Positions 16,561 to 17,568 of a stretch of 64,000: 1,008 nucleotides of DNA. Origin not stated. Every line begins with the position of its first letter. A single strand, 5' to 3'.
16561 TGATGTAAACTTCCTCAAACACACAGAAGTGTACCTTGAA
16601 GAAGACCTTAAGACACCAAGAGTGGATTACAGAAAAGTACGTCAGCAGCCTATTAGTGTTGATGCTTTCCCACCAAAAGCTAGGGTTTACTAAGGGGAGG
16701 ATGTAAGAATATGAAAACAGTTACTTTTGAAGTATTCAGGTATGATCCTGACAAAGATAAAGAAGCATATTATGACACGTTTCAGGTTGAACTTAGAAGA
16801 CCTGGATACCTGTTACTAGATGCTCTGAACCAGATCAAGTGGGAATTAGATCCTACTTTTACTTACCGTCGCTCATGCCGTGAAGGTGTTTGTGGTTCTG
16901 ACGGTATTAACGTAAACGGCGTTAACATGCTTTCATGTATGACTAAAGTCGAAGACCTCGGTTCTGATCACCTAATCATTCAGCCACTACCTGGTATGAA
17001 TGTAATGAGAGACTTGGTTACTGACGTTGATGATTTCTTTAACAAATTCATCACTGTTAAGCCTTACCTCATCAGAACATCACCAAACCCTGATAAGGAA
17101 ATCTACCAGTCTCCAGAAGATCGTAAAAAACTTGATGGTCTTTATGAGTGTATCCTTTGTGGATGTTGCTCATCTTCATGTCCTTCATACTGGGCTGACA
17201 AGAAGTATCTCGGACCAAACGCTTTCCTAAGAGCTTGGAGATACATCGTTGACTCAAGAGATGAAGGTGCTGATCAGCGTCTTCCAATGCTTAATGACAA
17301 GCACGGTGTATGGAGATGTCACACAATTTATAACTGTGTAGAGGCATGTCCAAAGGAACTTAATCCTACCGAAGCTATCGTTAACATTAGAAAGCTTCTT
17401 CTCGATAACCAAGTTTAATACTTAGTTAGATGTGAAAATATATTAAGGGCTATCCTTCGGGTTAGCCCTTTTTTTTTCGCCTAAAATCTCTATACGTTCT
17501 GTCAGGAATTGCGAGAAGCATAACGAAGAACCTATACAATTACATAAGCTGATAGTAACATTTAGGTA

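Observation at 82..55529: Eight to nine conserved genes each carry a single in-frame stop (TAA, TAG and TGA) with almost no frameshifts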

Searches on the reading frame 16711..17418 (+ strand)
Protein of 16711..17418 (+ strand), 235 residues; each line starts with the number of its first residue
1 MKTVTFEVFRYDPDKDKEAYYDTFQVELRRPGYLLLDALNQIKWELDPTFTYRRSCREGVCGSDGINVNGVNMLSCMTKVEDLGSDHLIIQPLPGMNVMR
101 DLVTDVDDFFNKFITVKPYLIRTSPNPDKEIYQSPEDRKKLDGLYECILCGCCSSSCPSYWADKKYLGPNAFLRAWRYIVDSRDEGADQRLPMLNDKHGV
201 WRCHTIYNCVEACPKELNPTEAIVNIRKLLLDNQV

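Call 12: find_encoding_contigs(protein=window:16711-17418:+, flank=10000, max_places=6)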
Protein window:16711-17418:+ (235 aa): 3 contigs read that carry it; 2 places shown.
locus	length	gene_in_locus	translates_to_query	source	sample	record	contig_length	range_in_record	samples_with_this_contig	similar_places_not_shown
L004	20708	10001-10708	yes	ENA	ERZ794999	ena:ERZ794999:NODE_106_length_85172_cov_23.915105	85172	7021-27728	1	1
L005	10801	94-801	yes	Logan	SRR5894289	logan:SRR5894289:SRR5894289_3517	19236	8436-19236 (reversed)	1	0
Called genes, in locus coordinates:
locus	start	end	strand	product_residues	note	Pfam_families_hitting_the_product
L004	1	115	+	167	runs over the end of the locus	PF01327:Pep_deformylase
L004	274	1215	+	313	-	PF00389:2-Hacid_dh, PF07991:KARI_N (faint), PF02826:2-Hacid_dh_C, PF00670:AdoHcyase_NAD (weak), PF03807:F420_oxidored (weak)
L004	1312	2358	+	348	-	PF03773:ArsP_1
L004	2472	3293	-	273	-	PF02775:TPP_enzyme_C, PF12367:PFO_beta_C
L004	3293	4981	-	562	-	PF01558:POR, PF01855:POR_N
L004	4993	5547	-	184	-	PF01871:AMMECR1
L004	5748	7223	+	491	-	PF02743:dCache_1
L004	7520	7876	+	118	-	PF01127:Sdh_cyt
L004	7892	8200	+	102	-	PF01127:Sdh_cyt (faint)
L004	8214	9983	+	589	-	PF00890:FAD_binding_2, PF07992:Pyr_redox_2 (faint), PF02910:Succ_DH_flav_C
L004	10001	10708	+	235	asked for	PF13085:Fer2_3, PF13237:Fer4_10, PF13183:Fer4_8, PF13187:Fer4_9 (weak), PF13534:Fer4_17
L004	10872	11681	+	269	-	PF00884:Sulfatase, PF01663:Phosphodiest, PF01676:Metalloenzyme (faint)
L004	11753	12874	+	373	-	PF00149:Metallophos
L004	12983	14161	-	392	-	-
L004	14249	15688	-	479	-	PF00989:PAS, PF08447:PAS_3 (weak), PF13426:PAS_9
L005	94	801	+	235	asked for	PF13085:Fer2_3, PF13237:Fer4_10, PF13183:Fer4_8, PF13187:Fer4_9 (weak), PF13534:Fer4_17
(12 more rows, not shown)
